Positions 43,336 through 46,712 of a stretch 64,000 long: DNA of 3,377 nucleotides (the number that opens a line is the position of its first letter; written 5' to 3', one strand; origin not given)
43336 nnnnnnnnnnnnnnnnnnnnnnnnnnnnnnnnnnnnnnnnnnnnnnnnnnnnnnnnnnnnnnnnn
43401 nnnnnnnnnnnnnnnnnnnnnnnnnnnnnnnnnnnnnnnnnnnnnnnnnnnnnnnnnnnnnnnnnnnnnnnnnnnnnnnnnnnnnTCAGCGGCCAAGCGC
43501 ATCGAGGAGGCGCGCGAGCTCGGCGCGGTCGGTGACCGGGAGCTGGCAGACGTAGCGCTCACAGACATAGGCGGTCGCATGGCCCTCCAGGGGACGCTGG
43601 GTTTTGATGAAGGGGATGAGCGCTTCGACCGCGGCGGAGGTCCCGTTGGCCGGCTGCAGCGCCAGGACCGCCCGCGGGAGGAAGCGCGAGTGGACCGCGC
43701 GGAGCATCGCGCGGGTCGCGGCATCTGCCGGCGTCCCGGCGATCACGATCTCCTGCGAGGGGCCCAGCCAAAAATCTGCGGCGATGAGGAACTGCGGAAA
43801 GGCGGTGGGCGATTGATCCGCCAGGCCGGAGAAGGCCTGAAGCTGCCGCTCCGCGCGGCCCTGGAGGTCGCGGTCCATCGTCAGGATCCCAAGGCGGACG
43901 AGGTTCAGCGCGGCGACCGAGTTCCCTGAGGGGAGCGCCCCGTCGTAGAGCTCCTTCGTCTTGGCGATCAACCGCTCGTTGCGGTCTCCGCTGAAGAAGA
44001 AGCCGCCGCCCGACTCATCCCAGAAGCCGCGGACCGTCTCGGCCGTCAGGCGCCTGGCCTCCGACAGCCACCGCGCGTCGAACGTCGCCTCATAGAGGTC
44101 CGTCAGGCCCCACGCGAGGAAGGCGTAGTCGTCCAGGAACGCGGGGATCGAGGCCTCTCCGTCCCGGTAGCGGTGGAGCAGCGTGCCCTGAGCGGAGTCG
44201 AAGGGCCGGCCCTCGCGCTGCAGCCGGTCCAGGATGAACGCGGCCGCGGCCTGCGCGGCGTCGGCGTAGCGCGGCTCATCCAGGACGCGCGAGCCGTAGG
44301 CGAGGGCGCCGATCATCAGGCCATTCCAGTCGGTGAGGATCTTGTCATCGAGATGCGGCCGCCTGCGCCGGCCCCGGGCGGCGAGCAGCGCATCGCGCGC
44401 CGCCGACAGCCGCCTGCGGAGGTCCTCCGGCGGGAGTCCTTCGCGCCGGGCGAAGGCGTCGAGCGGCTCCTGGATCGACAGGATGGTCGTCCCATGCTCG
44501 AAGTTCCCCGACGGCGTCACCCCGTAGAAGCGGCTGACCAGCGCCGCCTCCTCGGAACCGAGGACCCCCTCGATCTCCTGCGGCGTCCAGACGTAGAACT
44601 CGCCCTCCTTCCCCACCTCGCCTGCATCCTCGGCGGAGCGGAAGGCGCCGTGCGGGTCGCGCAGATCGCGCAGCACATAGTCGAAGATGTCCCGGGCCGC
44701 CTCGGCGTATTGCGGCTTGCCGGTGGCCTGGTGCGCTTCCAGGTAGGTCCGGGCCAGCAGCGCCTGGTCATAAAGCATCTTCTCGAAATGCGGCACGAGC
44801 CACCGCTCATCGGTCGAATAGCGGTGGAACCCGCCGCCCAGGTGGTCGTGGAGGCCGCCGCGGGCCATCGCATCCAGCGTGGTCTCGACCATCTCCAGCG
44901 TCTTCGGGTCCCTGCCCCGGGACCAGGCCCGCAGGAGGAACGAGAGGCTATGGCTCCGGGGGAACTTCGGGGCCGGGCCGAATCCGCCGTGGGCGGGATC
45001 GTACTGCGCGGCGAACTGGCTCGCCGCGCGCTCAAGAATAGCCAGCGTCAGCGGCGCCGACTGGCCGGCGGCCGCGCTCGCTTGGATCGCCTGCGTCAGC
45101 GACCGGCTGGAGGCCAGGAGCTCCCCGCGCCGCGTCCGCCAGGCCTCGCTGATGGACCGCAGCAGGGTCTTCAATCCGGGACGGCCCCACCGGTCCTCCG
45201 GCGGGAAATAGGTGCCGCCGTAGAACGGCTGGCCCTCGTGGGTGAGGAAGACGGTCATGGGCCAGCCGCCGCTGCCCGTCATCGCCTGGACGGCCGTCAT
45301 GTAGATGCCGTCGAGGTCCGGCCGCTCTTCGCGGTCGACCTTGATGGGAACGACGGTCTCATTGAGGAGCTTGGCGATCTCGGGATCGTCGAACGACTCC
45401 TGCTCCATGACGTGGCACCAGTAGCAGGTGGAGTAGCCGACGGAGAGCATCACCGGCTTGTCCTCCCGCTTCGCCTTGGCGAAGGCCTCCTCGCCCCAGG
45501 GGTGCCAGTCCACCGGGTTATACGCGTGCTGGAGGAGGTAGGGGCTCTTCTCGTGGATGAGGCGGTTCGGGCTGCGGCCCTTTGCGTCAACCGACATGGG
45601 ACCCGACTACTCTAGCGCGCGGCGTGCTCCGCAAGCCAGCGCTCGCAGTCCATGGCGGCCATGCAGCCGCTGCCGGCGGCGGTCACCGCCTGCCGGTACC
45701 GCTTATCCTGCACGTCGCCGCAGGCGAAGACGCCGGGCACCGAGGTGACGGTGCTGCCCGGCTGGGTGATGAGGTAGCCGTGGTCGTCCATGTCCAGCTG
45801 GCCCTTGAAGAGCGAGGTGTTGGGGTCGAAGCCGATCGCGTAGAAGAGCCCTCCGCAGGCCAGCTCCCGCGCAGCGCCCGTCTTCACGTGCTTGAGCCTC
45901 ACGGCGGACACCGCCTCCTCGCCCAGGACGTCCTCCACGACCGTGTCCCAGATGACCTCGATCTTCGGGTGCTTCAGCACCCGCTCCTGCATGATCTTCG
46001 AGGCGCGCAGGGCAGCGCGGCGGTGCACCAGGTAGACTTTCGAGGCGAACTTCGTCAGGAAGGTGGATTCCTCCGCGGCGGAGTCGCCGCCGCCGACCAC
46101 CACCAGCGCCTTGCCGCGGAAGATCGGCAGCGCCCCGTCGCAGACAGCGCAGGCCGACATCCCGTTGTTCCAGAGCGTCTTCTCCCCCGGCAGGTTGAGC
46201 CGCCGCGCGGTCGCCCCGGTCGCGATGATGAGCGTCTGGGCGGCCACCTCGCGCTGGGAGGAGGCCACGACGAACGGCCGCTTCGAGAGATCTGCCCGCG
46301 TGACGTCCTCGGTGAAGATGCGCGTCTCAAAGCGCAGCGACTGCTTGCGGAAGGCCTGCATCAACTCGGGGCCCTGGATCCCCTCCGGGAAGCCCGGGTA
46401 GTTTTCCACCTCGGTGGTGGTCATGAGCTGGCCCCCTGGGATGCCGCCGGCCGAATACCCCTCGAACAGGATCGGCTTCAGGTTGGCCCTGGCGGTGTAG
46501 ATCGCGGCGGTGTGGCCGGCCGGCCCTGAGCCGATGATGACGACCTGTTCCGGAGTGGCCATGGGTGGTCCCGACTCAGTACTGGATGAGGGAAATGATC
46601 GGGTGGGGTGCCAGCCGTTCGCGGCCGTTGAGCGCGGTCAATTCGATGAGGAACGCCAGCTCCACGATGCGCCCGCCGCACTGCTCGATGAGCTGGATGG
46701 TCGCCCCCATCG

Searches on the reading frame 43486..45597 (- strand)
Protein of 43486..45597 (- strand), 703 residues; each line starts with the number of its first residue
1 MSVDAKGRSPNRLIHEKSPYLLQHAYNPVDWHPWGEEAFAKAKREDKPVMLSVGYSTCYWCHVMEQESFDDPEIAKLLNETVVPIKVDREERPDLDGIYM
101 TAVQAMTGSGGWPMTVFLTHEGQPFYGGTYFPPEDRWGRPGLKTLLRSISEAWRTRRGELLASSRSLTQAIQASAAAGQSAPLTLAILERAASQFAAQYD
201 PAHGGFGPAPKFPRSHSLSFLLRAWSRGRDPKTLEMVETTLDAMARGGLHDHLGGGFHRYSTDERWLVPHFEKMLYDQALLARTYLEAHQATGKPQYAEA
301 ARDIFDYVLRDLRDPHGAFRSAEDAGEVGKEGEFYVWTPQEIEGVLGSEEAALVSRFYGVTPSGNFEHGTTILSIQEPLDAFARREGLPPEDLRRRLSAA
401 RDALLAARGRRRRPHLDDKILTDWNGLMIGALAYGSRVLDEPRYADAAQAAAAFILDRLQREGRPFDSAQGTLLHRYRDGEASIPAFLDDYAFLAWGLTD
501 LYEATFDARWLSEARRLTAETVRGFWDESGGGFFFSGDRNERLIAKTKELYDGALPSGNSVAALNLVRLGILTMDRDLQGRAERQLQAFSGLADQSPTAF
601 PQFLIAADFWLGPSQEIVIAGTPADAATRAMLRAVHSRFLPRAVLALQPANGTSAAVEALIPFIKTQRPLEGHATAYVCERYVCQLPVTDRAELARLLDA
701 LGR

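Call 46: search_protein_families(library=pfam, proteins=[window:43486-45597:-], max_evalue=1)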
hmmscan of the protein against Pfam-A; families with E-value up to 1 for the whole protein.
window:43486-45597:- (703 aa): 9 families
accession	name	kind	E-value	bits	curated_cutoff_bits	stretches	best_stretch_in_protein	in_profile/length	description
PF03190.21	Thioredox_DsbH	-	1.3e-76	256.5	27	1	11-171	2-162/163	Protein of unknown function, DUF255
PF13899.12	Thioredoxin_7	-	4.2e-10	40.1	27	1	30-95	1-66/83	Thioredoxin-like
PF07221.17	GlcNAc_2-epim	-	2.7e-05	24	23.4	2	227-323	36-128/347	N-acylglucosamine 2-epimerase (GlcNAc 2-epimerase)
PF13098.12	Thioredoxin_2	-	0.00012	22.8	27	1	42-121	1-85/104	Thioredoxin-like domain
PF07944.18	Beta-AFase-like_GH127_cat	-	0.011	15.2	24.9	0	497-524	183-210/376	Beta-L-arabinofuranosidase, GH127 catalytic domain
PF07470.19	Glyco_hydro_88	-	0.033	13.6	26.6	1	201-319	16-118/352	Glycosyl Hydrolase Family 88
PF06917.19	Pectate_lyase_2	-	0.039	13.1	26.6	0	278-318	34-74/491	Periplasmic pectate lyase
PF03663.20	Glyco_hydro_76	-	0.048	13.6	25.9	0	489-532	87-136/366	Glycosyl hydrolase family 76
PF15443.11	DUF4630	-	0.39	11.4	25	0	129-169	70-111/155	Domain of unknown function (DUF4630)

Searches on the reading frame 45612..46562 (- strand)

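Call 46: search_protein_families(library=pfam, proteins=[window:45612-46562:-], max_evalue=1)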
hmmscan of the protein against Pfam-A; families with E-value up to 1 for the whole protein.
window:45612-46562:- (316 aa): 15 families
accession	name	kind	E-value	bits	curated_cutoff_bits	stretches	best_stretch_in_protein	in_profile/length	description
PF07992.20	Pyr_redox_2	-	5.8e-54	183.9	26.1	1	6-299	2-291/291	Pyridine nucleotide-disulphide oxidoreductase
PF13738.12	Pyr_redox_3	-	4.9e-20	72.4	30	1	64-282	80-305/305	Pyridine nucleotide-disulphide oxidoreductase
PF00070.33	Pyr_redox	-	1.4e-16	61.2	22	1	153-224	2-80/82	Pyridine nucleotide-disulphide oxidoreductase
PF01946.23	Thi4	-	5.8e-07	29.4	26.2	1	6-47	19-64/235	Thi4 family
PF00890.30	FAD_binding_2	-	1.2e-05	25.2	20.4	1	7-35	2-30/414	FAD binding domain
PF12831.13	FAD_oxidored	-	1.3e-05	25.1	27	1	6-50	1-46/416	FAD dependent oxidoreductase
PF03486.20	HI0933_like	-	1.7e-05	24.9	50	1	6-36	2-32/244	HI0933-like protein Rossmann domain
PF01134.28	GIDA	-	5.6e-05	22.8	22.1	1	6-33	1-28/391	Glucose inhibited division protein A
PF01266.30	DAO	-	9.7e-05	22.5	27.9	2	7-39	2-35/353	FAD dependent oxidoreductase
PF13241.12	NAD_binding_7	-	0.0028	18.6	22.1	1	148-188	5-41/104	Putative NAD(P)-binding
PF13434.12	Lys_Orn_oxgnase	-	0.0065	16.1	21.3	1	76-185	112-225/339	L-lysine 6-monooxygenase/L-ornithine 5-monooxygenase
PF13450.12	NAD_binding_8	-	0.013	16.2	21.9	1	9-46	1-35/68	NAD(P)-binding Rossmann-like domain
PF20056.4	DUF6455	-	0.11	13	23.7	1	282-315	32-64/85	Family of unknown function (DUF6455)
PF01494.25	FAD_binding_3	-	0.11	12.1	22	0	6-22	3-19/349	FAD binding domain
PF00743.25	FMO-like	-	0.13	11.1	22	1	147-199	180-232/532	Flavin-binding monooxygenase-like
